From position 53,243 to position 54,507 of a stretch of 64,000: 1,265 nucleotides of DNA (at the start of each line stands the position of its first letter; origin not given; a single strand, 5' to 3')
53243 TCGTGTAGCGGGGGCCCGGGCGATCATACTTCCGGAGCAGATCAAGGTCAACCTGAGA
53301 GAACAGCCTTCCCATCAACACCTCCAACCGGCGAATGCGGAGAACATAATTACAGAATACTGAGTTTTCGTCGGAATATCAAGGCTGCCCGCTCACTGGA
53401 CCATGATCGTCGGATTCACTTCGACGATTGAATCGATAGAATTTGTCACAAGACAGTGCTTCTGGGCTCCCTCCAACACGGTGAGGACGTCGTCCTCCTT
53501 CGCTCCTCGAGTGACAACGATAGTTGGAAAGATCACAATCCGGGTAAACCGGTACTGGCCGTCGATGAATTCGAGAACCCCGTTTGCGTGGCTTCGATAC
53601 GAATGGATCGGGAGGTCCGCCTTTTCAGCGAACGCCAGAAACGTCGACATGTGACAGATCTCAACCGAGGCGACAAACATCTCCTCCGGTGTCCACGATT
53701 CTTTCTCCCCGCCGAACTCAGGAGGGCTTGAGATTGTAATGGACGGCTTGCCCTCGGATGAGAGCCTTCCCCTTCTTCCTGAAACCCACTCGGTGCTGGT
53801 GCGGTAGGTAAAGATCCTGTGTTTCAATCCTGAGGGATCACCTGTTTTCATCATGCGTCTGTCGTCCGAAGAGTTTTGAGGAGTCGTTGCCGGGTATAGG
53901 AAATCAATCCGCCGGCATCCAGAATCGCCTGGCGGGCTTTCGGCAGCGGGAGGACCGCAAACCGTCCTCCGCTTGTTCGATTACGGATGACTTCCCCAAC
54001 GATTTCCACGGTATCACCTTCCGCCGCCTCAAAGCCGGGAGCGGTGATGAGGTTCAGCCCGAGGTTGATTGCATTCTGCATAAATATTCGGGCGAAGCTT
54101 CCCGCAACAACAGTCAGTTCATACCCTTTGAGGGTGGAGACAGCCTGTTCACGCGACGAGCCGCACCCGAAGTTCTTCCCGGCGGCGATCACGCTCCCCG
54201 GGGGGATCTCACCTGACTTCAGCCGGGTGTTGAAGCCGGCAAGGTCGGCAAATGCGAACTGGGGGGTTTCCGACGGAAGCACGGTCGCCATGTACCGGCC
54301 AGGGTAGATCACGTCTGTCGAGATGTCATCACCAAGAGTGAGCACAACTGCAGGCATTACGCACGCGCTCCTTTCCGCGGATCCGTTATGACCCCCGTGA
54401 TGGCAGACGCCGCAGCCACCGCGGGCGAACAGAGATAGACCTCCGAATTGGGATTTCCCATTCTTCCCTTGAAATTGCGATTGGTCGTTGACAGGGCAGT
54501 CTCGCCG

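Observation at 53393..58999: Non-canonical leu-like operon: IPMDH-family dehydrogenase, HMG-CoA-lyase-like lyase, family III CoA-transferase, LeuC, LeuD (then OsmC)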

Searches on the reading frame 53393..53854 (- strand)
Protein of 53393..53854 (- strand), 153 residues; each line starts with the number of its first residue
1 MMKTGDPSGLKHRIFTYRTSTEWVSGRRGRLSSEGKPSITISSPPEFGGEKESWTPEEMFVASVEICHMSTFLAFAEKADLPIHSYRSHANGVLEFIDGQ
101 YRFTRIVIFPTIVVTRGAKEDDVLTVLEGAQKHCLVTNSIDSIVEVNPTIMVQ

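Call 4: search_protein_families(library=ncbifam, proteins=[window:53393-53854:-], max_evalue=0.00001)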
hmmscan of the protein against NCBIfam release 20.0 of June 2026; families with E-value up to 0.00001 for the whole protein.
window:53393-53854:- (153 aa): 4 families
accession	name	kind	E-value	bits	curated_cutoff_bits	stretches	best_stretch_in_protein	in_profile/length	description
TIGR03563.1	perox_SACOL1771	subfamily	7.8e-16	58.2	166.15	1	17-147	3-137/138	SACOL1771 family peroxiredoxin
NF041052.1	OsmC_like_Se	domain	1.1e-07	31.9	95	1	39-152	25-142/144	OsmC-related (seleno)protein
NF052637.1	HydprxOhrVib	equivalog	2.8e-07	30.8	240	1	17-149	5-134/140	organic hydroperoxide reductase Ohr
TIGR03561.1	organ_hyd_perox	subfamily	4.2e-07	30.4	88.85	1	17-147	2-131/134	Ohr family peroxiredoxin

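Call 5: search_protein_families(library=pfam, proteins=[window:53393-53854:-], max_evalue=0.001)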
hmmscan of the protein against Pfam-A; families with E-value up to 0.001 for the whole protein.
window:53393-53854:- (153 aa): 1 family
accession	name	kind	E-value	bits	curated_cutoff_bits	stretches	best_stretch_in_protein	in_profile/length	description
PF02566.24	OsmC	-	6.8e-12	46.1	27.5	1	49-147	1-98/100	OsmC-like protein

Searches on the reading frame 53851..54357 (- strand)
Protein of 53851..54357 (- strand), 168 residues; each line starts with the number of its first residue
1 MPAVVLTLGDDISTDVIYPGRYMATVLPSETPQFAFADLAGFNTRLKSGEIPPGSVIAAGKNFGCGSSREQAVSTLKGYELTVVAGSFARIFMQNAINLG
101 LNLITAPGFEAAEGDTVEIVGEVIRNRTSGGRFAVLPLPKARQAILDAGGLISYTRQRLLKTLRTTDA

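Call 4: search_protein_families(library=ncbifam, proteins=[window:53851-54357:-], max_evalue=0.00001)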
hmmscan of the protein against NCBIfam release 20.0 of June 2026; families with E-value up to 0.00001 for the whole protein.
window:53851-54357:- (168 aa): 11 families
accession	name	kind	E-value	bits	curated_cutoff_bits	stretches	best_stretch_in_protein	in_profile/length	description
TIGR02087.1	LEUD_arch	subfamily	5.8e-34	117.1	108.95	1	5-157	3-156/157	LeuD/DmdB family oxidoreductase small subunit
TIGR02084.1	leud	equivalog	7.1e-31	107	245.85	1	5-156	3-155/156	3-isopropylmalate dehydratase small subunit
NF040625.1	HacB2_Meth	equivalog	2.2e-30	105.3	230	1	5-154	8-156/161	homoaconitase small subunit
NF040604.2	HacB_Meth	equivalog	1.4e-27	96.5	230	1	5-156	7-158/159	homoaconitase small subunit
NF010629.0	PRK14023.1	equivalog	3.5e-22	79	229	1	4-157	3-156/166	homoaconitate hydratase small subunit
NF002458.0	PRK01641.1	subfamily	1.4e-17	63.9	167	1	9-107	16-122/202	3-isopropylmalate dehydratase small subunit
TIGR00139.1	h_aconitase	equivalog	2.2e-14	52.8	529.9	1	4-104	534-633/709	homoaconitase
NF005558.0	PRK07229.1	equivalog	1.7e-10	40.1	612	1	4-101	474-573/647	aconitate hydratase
TIGR00171.1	leuD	equivalog_domain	8.1e-10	38.8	116.25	1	54-103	70-120/188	3-isopropylmalate dehydratase small subunit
TIGR01342.1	acon_putative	hypoth_equivalog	3.7e-09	35.4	719.15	1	4-157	473-647/655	putative aconitate hydratase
TIGR01341.1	aconitase_1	equivalog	1.9e-06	25.9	945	1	54-115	749-811/876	aconitate hydratase AcnA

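Call 5: search_protein_families(library=pfam, proteins=[window:53851-54357:-], max_evalue=0.001)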
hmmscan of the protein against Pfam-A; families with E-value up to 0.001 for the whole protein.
window:53851-54357:- (168 aa): 1 family
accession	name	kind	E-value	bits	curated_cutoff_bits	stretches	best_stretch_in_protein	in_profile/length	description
PF00694.25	Aconitase_C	-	1.5e-12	48.4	22.8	1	56-101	77-123/131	Aconitase C-terminal domain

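Call 13: search_solved_structures(query=window:53851-54357:-, show_alignments=4)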
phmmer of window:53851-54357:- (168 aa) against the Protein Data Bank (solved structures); distinct sequences matched with E-value up to 0.001: 8.
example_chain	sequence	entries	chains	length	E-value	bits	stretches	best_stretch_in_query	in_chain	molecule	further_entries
3vba_A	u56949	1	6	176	3.9e-28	101.3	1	7-161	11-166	Isopropylmalate/citramalate isomerase small subunit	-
2pkp_A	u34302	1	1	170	5.5e-26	94.3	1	8-160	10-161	Homoaconitase small subunit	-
1v7l_A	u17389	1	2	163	1.3e-23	86.7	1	6-158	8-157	3-isopropylmalate dehydratase small subunit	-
3q3w_A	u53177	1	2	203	3.5e-07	33.3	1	43-128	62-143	3-isopropylmalate dehydratase small subunit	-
3h5e_A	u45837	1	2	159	1.2e-06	31.5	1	11-124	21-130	3-isopropylmalate dehydratase small subunit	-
3h5j_A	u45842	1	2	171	2.2e-06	30.7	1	11-102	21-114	3-isopropylmalate dehydratase small subunit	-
2hcu_A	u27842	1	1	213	2.5e-06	30.5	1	49-107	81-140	3-isopropylmalate dehydratase small subunit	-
3h5h_A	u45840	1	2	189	2.8e-06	30.3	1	11-102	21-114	3-isopropylmalate dehydratase small subunit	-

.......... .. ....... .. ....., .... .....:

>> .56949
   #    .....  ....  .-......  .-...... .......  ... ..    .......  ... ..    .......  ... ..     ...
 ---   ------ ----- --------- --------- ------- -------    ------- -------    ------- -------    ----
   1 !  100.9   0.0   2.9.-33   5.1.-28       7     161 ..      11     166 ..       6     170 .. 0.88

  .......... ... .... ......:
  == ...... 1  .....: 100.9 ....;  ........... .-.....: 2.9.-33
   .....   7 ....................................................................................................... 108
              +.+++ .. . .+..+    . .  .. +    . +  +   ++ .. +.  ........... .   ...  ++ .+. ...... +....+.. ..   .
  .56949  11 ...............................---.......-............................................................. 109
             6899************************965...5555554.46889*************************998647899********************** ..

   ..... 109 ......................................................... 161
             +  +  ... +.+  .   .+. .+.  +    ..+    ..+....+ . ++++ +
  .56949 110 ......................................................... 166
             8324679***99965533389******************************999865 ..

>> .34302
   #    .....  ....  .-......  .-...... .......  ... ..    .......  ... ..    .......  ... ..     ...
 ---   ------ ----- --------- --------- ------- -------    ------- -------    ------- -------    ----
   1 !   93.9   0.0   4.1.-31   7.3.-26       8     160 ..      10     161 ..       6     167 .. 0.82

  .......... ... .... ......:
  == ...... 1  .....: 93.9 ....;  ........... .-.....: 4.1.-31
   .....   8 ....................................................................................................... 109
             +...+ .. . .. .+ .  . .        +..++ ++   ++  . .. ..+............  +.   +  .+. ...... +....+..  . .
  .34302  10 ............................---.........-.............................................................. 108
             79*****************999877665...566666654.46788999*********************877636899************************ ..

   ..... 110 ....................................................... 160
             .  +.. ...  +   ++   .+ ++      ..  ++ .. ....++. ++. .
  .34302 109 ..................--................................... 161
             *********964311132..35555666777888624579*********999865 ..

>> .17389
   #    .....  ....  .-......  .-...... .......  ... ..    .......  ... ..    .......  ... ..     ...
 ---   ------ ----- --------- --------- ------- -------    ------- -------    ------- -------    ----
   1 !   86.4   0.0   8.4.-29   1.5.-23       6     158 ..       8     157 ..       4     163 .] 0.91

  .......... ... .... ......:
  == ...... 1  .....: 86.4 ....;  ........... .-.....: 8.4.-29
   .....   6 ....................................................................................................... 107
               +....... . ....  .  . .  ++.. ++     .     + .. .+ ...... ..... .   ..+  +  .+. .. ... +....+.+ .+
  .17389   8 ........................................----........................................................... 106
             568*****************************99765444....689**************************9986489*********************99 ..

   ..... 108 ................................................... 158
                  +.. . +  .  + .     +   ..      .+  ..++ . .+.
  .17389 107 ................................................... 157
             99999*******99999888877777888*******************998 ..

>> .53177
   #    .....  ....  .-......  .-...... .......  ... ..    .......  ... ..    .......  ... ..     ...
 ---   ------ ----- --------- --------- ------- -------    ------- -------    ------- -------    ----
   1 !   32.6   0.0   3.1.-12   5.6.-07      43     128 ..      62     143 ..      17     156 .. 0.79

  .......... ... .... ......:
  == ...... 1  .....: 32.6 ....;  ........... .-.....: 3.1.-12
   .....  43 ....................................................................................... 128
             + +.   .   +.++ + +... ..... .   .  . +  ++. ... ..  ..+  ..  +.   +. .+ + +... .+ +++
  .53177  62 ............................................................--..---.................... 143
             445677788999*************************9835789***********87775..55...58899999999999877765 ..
